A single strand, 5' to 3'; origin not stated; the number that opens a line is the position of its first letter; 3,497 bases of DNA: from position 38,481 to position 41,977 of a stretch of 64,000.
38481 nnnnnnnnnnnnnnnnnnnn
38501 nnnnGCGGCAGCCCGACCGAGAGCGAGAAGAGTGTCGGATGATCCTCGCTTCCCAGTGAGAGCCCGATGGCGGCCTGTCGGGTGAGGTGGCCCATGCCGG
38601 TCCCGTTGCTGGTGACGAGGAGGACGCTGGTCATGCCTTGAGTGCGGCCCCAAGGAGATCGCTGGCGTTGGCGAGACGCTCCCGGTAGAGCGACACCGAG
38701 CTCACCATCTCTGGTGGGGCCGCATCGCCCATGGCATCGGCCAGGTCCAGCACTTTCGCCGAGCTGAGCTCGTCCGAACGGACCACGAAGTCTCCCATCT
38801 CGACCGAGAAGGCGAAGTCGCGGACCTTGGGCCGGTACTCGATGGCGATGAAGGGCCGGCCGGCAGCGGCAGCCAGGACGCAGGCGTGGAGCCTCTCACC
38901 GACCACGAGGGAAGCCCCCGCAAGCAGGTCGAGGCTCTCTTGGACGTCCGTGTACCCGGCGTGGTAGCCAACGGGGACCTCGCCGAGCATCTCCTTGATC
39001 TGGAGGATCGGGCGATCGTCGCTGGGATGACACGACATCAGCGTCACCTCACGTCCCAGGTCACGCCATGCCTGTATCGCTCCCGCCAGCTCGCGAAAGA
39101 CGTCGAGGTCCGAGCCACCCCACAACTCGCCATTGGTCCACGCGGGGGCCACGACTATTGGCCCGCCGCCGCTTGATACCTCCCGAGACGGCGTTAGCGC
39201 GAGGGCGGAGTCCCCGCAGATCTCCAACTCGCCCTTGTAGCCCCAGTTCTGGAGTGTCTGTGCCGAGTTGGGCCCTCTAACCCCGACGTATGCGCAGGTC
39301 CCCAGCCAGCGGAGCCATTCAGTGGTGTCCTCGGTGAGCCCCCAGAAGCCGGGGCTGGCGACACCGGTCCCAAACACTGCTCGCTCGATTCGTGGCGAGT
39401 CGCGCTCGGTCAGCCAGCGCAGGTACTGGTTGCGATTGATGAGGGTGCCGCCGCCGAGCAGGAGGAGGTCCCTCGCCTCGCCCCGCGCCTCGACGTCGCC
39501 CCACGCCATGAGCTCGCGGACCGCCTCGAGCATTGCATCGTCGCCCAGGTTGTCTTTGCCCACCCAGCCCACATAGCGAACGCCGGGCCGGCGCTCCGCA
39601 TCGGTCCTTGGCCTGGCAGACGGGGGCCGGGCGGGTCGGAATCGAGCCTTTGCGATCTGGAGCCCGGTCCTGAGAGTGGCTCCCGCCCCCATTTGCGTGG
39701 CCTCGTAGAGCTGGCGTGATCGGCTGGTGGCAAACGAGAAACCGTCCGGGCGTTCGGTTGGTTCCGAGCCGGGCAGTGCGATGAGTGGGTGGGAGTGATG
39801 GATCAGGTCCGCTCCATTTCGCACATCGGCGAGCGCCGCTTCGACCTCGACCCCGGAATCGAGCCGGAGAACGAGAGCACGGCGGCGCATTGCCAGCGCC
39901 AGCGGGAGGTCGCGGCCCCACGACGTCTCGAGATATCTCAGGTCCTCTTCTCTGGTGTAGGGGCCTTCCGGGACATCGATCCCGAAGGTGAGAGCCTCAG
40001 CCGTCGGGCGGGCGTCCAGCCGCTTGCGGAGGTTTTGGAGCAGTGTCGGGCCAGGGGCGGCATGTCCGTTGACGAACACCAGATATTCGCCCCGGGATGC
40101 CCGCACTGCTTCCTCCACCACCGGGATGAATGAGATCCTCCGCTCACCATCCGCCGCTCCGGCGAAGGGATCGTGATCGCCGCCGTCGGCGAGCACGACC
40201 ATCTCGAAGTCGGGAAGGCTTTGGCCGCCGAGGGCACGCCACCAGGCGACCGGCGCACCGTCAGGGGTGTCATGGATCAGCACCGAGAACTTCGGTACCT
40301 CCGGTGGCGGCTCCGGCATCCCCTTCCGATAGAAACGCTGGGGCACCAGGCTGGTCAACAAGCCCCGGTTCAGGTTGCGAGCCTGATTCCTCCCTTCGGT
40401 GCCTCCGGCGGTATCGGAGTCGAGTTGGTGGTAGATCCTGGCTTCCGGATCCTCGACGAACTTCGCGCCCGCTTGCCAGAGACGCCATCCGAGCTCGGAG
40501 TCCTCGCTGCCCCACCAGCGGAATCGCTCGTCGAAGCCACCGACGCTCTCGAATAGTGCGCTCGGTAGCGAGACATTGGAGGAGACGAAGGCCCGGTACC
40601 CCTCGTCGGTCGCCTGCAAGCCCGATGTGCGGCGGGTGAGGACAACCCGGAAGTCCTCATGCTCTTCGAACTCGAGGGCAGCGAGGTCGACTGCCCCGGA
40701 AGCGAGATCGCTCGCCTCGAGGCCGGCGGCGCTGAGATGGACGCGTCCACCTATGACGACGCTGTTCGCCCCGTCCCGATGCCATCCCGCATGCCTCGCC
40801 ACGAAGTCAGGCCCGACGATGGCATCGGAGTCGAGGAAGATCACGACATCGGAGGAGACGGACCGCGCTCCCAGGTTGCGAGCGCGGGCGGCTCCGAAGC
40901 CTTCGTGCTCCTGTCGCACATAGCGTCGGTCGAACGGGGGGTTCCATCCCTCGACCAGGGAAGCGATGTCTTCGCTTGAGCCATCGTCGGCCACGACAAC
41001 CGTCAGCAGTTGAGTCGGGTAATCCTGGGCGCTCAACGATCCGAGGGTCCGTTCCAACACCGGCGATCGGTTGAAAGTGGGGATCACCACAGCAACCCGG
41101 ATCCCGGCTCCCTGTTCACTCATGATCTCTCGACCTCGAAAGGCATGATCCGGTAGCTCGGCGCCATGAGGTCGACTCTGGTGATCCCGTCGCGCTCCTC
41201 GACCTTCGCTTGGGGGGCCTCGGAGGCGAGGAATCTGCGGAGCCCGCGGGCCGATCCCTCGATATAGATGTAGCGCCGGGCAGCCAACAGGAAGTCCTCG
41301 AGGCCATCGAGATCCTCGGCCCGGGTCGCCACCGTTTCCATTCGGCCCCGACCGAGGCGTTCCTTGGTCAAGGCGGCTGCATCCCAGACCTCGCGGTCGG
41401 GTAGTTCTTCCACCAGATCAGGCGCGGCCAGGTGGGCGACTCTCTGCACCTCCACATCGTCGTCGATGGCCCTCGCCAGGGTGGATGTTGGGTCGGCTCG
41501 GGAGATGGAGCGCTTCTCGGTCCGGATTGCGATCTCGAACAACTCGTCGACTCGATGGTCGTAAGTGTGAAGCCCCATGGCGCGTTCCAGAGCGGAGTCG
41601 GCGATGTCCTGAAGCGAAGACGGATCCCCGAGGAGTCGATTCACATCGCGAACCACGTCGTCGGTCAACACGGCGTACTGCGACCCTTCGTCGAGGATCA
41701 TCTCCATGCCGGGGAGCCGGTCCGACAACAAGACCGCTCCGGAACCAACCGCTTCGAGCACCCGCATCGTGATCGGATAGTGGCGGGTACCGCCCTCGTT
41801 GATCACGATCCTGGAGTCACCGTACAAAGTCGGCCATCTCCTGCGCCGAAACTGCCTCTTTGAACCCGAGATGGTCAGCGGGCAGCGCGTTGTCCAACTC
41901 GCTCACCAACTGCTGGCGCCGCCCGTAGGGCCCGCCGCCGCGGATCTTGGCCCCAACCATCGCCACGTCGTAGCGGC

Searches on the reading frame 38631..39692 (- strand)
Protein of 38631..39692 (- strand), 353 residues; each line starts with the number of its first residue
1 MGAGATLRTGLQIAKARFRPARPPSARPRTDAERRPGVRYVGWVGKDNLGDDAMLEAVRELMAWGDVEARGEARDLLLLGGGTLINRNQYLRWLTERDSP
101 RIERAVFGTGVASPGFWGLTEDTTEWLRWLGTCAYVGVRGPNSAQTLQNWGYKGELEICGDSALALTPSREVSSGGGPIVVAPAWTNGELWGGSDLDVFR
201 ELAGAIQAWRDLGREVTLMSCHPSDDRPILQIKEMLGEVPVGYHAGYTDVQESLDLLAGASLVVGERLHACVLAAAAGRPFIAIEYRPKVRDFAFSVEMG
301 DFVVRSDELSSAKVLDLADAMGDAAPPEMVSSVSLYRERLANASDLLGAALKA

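Call 34: search_solved_structures(query=window:38631-39692:-, max_evalue=1, show_alignments=2)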
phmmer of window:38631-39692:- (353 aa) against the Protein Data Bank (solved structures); distinct sequences matched with E-value up to 1: 0.

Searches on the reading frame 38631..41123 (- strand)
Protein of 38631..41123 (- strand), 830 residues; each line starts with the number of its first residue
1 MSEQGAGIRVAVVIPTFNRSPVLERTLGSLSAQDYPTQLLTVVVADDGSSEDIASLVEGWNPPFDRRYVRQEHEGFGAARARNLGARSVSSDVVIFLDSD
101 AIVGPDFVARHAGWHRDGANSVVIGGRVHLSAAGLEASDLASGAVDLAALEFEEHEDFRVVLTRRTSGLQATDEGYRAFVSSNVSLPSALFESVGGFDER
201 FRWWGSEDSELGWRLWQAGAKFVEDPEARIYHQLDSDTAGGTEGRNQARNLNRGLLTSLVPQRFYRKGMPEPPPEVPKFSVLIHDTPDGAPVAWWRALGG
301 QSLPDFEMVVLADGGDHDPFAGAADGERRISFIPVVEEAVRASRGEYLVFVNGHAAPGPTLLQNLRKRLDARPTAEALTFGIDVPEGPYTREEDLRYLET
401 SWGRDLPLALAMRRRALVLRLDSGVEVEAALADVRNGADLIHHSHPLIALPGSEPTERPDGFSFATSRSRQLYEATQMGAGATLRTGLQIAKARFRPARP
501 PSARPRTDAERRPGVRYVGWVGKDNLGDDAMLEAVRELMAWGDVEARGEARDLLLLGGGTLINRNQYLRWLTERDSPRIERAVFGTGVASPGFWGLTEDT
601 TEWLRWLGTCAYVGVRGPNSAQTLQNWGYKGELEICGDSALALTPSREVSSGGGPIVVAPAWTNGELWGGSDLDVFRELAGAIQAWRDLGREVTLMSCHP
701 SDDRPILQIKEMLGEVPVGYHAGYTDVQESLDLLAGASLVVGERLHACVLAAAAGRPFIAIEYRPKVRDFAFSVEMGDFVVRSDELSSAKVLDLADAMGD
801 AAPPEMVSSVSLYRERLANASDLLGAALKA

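Call 9: search_protein_families(library=pfam, max_evalue=1, proteins=[window:38631-41123:-])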
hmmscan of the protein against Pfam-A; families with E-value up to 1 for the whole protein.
window:38631-41123:- (830 aa): 6 families
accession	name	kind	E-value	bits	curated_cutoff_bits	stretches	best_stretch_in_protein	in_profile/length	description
PF00535.33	Glycos_transf_2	-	5.9e-27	95.1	23.3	2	12-129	2-117/168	Glycosyl transferase family 2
PF04230.19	PS_pyruv_trans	-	9e-22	78.7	25.3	1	525-763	1-278/280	Polysaccharide pyruvyl transferase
PF13641.12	Glyco_tranf_2_3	-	5.1e-17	63.1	27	1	9-235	2-214/230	Glycosyltransferase like family 2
PF10111.15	Glyco_tranf_2_2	-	3.7e-14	53.3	27.3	1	13-230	3-213/276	Glycosyltransferase like family 2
PF02709.20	Glyco_transf_7C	-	1.1e-08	35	23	1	175-223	15-63/78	N-terminal domain of galactosyltransferase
PF13632.12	Glyco_trans_2_3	-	0.00061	20.1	27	1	94-232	2-123/198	Glycosyl transferase family group 2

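Call 13: search_protein_families(library=ncbifam, max_evalue=0.01, proteins=[window:38631-41123:-])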
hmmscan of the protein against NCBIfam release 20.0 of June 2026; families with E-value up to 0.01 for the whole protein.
window:38631-41123:- (830 aa): 20 families
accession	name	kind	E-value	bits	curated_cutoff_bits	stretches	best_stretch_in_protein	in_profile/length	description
NF041875.1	EPS_EpsD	equivalog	6.4e-43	147.4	370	1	10-236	1-210/325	exopolysaccharide biosynthesis glycosyltransferase EpsD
TIGR03609.1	S_layer_CsaB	equivalog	6.5e-25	88.1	213.1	1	602-776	119-291/301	polysaccharide pyruvyl transferase CsaB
TIGR03965.1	mycofact_glyco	equivalog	3.3e-24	85.6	280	1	9-233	75-281/467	mycofactocin biosynthesis glycosyltransferase MftF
NF038299.1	EPS_HpsN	equivalog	2.2e-14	53.2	425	1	10-240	3-227/317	hormogonium polysaccharide biosynthesis glycosyltransferase HpsN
NF041394.1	GtaseAglG_Halo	equivalog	5.9e-11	42.2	440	1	9-234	2-217/304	glucosyl-dolichyl phosphate glucuronosyltransferase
NF038302.1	EPS_HpsE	equivalog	8.3e-10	38.1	300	1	9-130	2-126/307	hormogonium polysaccharide biosynthesis glycosyltransferase HpsE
TIGR04242.1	nodulat_NodC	equivalog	9.7e-10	37.9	550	1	9-125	49-166/395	chitooligosaccharide synthase NodC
TIGR03937.1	PgaC_IcaA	equivalog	1.5e-09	37.3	422.3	1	9-106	46-141/407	poly-beta-1,6-N-acetyl-D-glucosamine synthase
NF050819.1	PolSacchBiosHfsG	equivalog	2.8e-09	36.6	500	1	6-216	10-202/302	polysaccharide biosynthesis protein HfsG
NF007482.0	PRK10073.1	equivalog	1.5e-08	34.1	423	1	9-107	7-102/334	glycosyltransferase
NF047683.1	TeichurnBiosyTuaG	equivalog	4.5e-08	33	400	1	9-109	7-105/252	teichuronic acid biosynthesis protein TuaG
TIGR04283.1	glyco_like_mftF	equivalog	4.6e-07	29.7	182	1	11-109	2-91/221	TIGR04283 family arsenosugar biosynthesis glycosyltransferase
NF050050.1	ProtGlycPglI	equivalog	6.7e-07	29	500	1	10-101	4-94/306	GalNAc(5)-diNAcBac-PP-undecaprenol beta-1,3-glucosyltransferase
TIGR03111.1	glyc2_xrt_Gpos1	hypoth_equivalog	1.9e-06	26.9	363.95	1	9-108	50-149/439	TIGR03111 family XrtG-associated glycosyltransferase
NF041865.1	EpsU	equivalog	1.3e-05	24.4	700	1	9-122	40-154/394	exopolysaccharide biosynthesis GT2 family glycosyltransferase EpsU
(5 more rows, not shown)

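Call 15: find_related_loci(query=window:38631-41123:-, collection=genome_contigs, flank=10000)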
Query window:38631-41123:- (830 aa) in genome_contigs; peptide patterns used: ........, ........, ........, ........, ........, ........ (x = any residue, [..] = any of these).
81 stretches matched a pattern, but none encodes a relative of the query by tblastn (E <= 1e-3).

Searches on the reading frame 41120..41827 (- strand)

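Call 11: search_protein_families(library=pfam, max_evalue=0.001, proteins=[window:41120-41827:-])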
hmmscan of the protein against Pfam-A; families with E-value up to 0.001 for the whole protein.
window:41120-41827:- (235 aa): 1 family
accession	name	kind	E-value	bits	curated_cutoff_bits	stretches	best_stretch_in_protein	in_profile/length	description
PF13524.12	Glyco_trans_1_2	-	6e-15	55.9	25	1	2-97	44-143/144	Glycosyl transferase-like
